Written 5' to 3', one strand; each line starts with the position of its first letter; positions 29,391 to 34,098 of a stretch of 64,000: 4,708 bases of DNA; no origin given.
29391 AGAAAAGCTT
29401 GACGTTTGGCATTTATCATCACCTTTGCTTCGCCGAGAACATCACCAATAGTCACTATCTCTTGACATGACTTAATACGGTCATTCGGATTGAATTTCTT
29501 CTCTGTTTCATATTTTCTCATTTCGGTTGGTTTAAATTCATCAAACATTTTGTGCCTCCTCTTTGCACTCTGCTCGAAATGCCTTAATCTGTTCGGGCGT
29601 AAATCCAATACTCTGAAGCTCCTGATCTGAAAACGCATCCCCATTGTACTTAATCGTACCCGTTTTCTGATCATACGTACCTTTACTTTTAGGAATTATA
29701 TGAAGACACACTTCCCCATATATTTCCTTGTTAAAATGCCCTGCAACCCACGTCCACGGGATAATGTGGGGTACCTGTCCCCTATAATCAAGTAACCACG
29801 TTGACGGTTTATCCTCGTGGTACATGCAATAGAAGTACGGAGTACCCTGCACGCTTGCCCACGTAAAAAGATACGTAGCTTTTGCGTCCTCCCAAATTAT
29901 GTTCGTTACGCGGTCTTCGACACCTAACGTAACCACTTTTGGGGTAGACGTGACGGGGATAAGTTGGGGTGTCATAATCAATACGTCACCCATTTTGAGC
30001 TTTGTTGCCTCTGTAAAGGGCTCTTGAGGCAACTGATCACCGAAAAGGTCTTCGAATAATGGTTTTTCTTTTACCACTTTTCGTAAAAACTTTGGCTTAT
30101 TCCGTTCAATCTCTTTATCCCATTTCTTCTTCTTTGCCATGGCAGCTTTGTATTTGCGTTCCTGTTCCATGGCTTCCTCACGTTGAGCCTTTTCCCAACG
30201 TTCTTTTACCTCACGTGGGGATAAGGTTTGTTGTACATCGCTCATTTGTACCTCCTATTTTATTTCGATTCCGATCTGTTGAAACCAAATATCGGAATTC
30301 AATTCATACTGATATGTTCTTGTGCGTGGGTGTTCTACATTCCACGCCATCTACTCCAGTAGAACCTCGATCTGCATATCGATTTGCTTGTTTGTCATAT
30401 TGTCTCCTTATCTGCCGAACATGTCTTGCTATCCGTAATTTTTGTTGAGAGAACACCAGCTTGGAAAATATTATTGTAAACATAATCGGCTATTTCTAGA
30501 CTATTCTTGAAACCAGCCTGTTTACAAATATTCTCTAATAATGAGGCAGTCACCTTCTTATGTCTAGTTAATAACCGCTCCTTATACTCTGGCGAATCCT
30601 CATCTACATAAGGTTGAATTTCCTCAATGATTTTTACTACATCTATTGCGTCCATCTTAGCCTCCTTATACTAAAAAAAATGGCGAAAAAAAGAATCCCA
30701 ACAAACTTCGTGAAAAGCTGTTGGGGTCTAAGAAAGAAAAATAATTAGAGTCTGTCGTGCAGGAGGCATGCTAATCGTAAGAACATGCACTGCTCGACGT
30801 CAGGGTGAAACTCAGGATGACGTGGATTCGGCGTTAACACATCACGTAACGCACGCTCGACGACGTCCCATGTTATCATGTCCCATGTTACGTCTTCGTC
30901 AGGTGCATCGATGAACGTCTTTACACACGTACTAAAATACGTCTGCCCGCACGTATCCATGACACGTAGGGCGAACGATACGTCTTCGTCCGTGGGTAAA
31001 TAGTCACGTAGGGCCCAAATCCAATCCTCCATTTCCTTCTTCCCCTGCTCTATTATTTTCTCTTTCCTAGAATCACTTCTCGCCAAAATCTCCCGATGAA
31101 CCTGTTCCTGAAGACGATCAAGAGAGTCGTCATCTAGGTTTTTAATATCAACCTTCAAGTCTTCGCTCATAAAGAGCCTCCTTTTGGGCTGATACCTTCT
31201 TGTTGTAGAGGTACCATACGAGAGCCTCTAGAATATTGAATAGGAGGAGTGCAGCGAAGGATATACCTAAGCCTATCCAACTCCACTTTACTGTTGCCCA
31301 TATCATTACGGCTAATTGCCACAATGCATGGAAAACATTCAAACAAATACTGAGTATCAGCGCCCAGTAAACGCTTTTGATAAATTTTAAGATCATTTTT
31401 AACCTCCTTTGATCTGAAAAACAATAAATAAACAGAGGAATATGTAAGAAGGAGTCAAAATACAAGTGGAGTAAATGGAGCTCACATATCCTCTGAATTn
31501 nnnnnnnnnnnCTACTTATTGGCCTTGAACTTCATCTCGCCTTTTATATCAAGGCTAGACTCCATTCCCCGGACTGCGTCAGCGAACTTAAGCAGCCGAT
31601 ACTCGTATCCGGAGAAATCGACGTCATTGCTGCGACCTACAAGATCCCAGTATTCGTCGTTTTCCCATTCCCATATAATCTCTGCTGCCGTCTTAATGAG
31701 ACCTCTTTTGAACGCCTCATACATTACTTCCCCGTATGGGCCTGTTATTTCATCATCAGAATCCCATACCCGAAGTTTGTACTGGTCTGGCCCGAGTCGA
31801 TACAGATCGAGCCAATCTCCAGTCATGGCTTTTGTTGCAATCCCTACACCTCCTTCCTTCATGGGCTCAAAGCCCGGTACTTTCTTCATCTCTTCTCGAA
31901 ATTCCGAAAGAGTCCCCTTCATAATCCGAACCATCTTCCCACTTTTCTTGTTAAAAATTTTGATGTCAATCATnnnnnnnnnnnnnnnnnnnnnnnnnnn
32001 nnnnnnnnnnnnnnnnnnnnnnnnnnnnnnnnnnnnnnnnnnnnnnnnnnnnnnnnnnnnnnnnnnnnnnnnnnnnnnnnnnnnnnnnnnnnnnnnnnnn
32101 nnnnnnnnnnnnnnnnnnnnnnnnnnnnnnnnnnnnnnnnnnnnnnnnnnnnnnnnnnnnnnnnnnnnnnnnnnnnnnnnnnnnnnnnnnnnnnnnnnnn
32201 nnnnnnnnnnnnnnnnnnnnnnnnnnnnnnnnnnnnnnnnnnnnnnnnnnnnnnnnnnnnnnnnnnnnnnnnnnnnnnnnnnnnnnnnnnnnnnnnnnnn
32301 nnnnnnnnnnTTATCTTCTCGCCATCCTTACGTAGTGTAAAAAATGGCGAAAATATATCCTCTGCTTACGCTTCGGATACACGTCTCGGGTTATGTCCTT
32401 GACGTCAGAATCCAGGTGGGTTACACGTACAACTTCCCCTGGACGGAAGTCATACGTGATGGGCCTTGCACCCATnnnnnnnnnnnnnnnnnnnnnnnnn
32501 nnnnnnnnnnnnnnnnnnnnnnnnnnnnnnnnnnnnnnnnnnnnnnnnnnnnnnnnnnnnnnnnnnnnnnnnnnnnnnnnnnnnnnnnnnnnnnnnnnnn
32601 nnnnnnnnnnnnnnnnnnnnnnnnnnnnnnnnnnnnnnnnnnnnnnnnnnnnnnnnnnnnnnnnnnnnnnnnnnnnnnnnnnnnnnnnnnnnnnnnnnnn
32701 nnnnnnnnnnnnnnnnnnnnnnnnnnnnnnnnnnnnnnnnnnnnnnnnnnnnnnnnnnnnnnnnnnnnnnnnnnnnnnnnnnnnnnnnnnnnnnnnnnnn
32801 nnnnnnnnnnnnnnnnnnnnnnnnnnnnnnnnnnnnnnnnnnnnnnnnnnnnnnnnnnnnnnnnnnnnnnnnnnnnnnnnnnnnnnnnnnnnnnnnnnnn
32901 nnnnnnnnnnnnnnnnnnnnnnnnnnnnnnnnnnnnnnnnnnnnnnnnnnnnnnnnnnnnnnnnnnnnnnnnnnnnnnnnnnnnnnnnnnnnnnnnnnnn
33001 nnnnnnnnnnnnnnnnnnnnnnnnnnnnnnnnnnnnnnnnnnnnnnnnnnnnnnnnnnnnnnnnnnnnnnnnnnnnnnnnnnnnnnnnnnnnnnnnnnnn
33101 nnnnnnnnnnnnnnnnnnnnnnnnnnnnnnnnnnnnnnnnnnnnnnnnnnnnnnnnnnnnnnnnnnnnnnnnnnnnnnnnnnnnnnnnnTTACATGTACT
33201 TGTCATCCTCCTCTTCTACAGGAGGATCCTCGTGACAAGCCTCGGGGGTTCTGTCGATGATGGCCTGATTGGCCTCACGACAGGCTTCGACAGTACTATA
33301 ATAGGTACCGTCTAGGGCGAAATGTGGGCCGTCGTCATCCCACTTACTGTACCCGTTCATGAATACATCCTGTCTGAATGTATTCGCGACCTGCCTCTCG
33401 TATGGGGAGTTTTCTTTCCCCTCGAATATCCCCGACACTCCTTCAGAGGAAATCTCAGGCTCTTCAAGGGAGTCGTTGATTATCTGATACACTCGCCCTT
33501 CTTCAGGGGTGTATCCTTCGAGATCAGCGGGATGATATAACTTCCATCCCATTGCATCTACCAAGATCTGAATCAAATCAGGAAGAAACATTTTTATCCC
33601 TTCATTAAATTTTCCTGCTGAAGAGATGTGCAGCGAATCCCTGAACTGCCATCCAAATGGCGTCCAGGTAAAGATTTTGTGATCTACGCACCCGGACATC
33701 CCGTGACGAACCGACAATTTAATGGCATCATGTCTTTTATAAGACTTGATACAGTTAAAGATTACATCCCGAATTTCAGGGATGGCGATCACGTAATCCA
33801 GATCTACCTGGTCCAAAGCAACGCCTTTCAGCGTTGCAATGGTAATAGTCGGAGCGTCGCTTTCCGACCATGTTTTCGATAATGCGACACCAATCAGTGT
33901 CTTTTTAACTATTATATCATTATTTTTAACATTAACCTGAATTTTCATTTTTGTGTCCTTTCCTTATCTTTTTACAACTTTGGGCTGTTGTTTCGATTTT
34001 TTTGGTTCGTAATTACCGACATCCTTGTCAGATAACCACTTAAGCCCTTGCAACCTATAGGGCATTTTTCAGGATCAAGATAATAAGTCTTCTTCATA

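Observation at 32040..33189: Structured non-coding island with iteron-like repeats flanking a GC-rich small gene: ori or ncRNA candidate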

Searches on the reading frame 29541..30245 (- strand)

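Call 85: search_protein_families(library=phrogs, proteins=[window:29541-30245:-], max_evalue=0.001)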
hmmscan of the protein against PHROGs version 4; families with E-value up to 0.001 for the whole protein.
window:29541-30245:- (234 aa): 0 families

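Call 87: search_protein_families(library=pfam, proteins=[window:29541-30245:-], max_evalue=0.05)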
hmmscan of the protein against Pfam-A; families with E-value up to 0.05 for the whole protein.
window:29541-30245:- (234 aa): 1 family
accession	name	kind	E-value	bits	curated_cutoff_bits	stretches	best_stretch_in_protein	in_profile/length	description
PF25317.1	SAM_SMF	-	0.0088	16.7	27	1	204-225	33-54/65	SMF/DprA SAM domain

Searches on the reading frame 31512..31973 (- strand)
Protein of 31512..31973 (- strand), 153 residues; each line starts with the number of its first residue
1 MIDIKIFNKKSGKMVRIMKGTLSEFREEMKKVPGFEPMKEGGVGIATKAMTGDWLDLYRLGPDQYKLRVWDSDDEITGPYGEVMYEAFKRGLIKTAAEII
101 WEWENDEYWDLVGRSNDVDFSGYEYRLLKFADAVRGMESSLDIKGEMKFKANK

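Call 13: search_protein_families(library=pfam, proteins=[window:31512-31973:-], max_evalue=0.1)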
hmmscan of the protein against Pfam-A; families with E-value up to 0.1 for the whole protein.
window:31512-31973:- (153 aa): 0 families

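Call 14: search_protein_families(library=phrogs, proteins=[window:31512-31973:-], max_evalue=0.001)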
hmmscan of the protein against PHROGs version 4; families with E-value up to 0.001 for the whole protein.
window:31512-31973:- (153 aa): 0 families

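Call 48: search_protein_families(library=ncbifam, proteins=[window:31512-31973:-], max_evalue=1)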
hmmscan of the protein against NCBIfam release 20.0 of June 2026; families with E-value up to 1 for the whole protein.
window:31512-31973:- (153 aa): 0 families

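Call 84: search_solved_structures(query=window:31512-31973:-, max_evalue=1)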
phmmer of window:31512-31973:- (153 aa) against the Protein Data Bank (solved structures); distinct sequences matched with E-value up to 1: 2.
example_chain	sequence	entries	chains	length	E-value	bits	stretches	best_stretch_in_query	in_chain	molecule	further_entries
8kc0_A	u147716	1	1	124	0.08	15.9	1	58-108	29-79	De novo design protein -NB8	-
9chz_A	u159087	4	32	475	0.86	12.6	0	29-88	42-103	Rubisco large subunit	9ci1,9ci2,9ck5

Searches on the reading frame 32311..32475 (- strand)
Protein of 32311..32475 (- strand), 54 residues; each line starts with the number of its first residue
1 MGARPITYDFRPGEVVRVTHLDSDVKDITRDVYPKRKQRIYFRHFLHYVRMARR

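Call 13: search_protein_families(library=pfam, proteins=[window:32311-32475:-], max_evalue=0.1)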
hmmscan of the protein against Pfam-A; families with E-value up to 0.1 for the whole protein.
window:32311-32475:- (54 aa): 0 families

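Call 48: search_protein_families(library=ncbifam, proteins=[window:32311-32475:-], max_evalue=1)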
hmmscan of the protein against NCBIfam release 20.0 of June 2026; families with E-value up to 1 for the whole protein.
window:32311-32475:- (54 aa): 0 families

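Call 74: find_homologous_proteins(query=window:32311-32475:-, max_evalue=0.01)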
Query window:32311-32475:-: no candidate shares three 5-residue words with the query. No homologue found.

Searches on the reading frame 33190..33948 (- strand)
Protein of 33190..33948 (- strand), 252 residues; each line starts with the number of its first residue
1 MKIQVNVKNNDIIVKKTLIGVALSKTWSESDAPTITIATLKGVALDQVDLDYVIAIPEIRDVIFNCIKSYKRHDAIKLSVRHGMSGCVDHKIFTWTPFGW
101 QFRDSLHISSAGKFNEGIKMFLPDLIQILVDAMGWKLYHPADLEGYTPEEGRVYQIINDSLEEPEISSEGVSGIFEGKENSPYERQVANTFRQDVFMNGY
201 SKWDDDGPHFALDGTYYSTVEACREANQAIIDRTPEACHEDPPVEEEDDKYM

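Call 13: search_protein_families(library=pfam, proteins=[window:33190-33948:-], max_evalue=0.1)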
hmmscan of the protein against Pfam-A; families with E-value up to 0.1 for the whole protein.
window:33190-33948:- (252 aa): 0 families

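Call 14: search_protein_families(library=phrogs, proteins=[window:33190-33948:-], max_evalue=0.001)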
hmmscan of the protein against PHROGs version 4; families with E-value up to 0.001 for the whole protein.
window:33190-33948:- (252 aa): 0 families

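Call 16: find_related_loci(query=window:33190-33948:-, collection=viral_contigs, flank=5000)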
Query window:33190-33948:- (252 aa) in viral_contigs; peptide patterns used: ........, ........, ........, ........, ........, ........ (x = any residue, [..] = any of these).
3 stretches matched a pattern, but none encodes a relative of the query by tblastn (E <= 1e-3).

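Call 48: search_protein_families(library=ncbifam, proteins=[window:33190-33948:-], max_evalue=1)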
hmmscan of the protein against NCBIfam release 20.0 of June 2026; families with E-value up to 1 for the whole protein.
window:33190-33948:- (252 aa): 0 families

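Call 83: search_solved_structures(query=window:33190-33948:-, max_evalue=1)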
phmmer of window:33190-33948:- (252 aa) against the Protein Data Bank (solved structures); distinct sequences matched with E-value up to 1: 1.
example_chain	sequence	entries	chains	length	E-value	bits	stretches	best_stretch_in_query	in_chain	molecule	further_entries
1dzq_A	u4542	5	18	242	0.59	12.6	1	160-220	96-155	LECTIN II | CHITIN BINDING LECTIN, UEA-II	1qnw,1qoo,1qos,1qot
